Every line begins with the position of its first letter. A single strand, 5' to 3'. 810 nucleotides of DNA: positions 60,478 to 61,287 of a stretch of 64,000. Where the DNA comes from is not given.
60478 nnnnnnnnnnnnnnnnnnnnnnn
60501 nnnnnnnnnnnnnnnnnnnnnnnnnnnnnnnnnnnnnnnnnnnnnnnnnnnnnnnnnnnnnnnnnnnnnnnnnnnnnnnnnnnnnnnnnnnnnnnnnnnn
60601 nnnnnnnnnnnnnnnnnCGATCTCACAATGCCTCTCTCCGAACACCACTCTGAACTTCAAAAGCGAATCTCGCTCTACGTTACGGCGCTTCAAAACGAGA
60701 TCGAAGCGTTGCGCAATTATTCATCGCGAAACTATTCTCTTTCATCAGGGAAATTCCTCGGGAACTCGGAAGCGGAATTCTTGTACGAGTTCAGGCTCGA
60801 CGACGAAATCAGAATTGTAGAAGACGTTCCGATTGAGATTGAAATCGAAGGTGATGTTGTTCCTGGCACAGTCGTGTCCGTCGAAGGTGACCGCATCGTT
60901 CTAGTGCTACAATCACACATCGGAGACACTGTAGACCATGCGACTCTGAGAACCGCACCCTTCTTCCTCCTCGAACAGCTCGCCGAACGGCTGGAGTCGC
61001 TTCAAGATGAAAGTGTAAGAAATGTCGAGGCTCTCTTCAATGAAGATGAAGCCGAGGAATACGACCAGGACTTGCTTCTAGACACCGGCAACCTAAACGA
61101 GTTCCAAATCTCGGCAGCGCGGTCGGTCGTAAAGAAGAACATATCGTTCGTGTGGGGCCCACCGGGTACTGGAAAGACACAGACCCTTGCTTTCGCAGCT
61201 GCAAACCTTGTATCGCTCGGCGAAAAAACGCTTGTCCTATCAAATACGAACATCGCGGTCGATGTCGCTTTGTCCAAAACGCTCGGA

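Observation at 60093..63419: Compact ORF6N / SF1 helicase with zinc ribbons / ORF6N-relic module with no obvious known-system assignment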

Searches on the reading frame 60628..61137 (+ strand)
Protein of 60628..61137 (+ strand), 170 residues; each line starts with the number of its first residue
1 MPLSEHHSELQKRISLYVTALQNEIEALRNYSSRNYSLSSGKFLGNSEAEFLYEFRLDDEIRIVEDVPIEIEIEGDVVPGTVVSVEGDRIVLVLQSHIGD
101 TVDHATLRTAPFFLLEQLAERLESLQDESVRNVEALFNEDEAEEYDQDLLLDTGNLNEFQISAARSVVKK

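Call 54: predict_structure(alignment_id=A4)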
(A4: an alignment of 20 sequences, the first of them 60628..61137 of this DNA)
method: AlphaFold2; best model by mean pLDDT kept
length: 170 residues; sequences in the alignment: 20
mean_pLDDT: 78.6   pTM: 0.54
mean pLDDT of the five models: 78.6, 77.3, 76.0, 75.4, 73.4
residues with pLDDT >= 90: 46; 70-90: 72; 50-70: 50; < 50: 2
segments of 3 or more residues with pLDDT < 50: none
pLDDT, mean of each block of 10 residues (from residue 1): 63 84 81 80 92 90 78 90 90 94 89 79 71 64 57 69 65
secondary structure, 60 per line:
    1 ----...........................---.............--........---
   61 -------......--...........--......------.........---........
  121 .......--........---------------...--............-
elements in order: H5-31 E35-47 E50-57 E68-73 E76-86 E89-94 E101-109 H113-127 H130-137 H158-169

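Call 59: fold_search(model_id=the predicted structure, library=pdb)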
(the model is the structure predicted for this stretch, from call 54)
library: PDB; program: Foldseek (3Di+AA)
matches with E <= 10: 1547; with E <= 0.001: 5
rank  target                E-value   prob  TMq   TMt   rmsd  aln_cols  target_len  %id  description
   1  2xzo_A                2.8e-04  1.00  0.48  0.16   4.1       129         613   14  Upf1 helicase - RNA complex (released 2011-03-30)
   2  4b3g_A                2.8e-04  1.00  0.47  0.18   8.1       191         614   14  crystal structure of Ighmbp2 helicase in complex with RNA (released 2012-09-26)
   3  6ej5                  5.0e-04  1.00  0.40  0.17   8.3       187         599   15  A conserved structural element in the RNA helicase UPF1 regulates its catalytic activity in an isoform-specific manner (released 2018-01-24)
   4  5b0o_A                8.1e-04  1.00  0.33  0.15   6.0       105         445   17  Structure of the FliH-FliI complex (released 2016-03-23)
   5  9io5_J                9.6e-04  1.00  0.31  0.10   4.5        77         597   10  Cryo-EM structure of G1-ATPase dimer from Mycoplasma mobile gliding machinery (released 2025-03-12)
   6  9io5_B                1.3e-03  1.00  0.31  0.11   4.5        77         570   10  Cryo-EM structure of G1-ATPase dimer from Mycoplasma mobile gliding machinery (released 2025-03-12)
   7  2wjy                  1.3e-03  1.00  0.43  0.14   8.2       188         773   18  Crystal structure of the complex between human nonsense mediated decay factors UPF1 and UPF2 Orthorhombic form (released 2009-07-07)
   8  2wjv_A                1.5e-03  1.00  0.39  0.13   8.4       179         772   16  Crystal structure of the complex between human nonsense mediated decay factors UPF1 and UPF2 (released 2009-07-07)
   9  9io5_A                1.7e-03  1.00  0.31  0.12   4.4        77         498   10  Cryo-EM structure of G1-ATPase dimer from Mycoplasma mobile gliding machinery (released 2025-03-12)
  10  7fda_D                1.8e-03  1.00  0.32  0.13   5.6        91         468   16  CryoEM Structure of Reconstituted V-ATPase, state1 (released 2021-12-22)
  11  5b0o_B                1.8e-03  1.00  0.34  0.15   5.2       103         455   16  Structure of the FliH-FliI complex (released 2016-03-23)
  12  2gk7                  1.9e-03  1.00  0.41  0.16   8.6       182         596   16  Structural and Functional insights into the human Upf1 helicase core (released 2007-01-09)
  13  5b0o_C                2.1e-03  1.00  0.33  0.15   5.9       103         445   18  Structure of the FliH-FliI complex (released 2016-03-23)
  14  9nn1_F                2.2e-03  1.00  0.32  0.13   5.3        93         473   16  Yeast V1-ATPase bound to Rtc5p (released 2026-03-04)
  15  9io5_H                2.5e-03  1.00  0.30  0.12   4.4        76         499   10  Cryo-EM structure of G1-ATPase dimer from Mycoplasma mobile gliding machinery (released 2025-03-12)
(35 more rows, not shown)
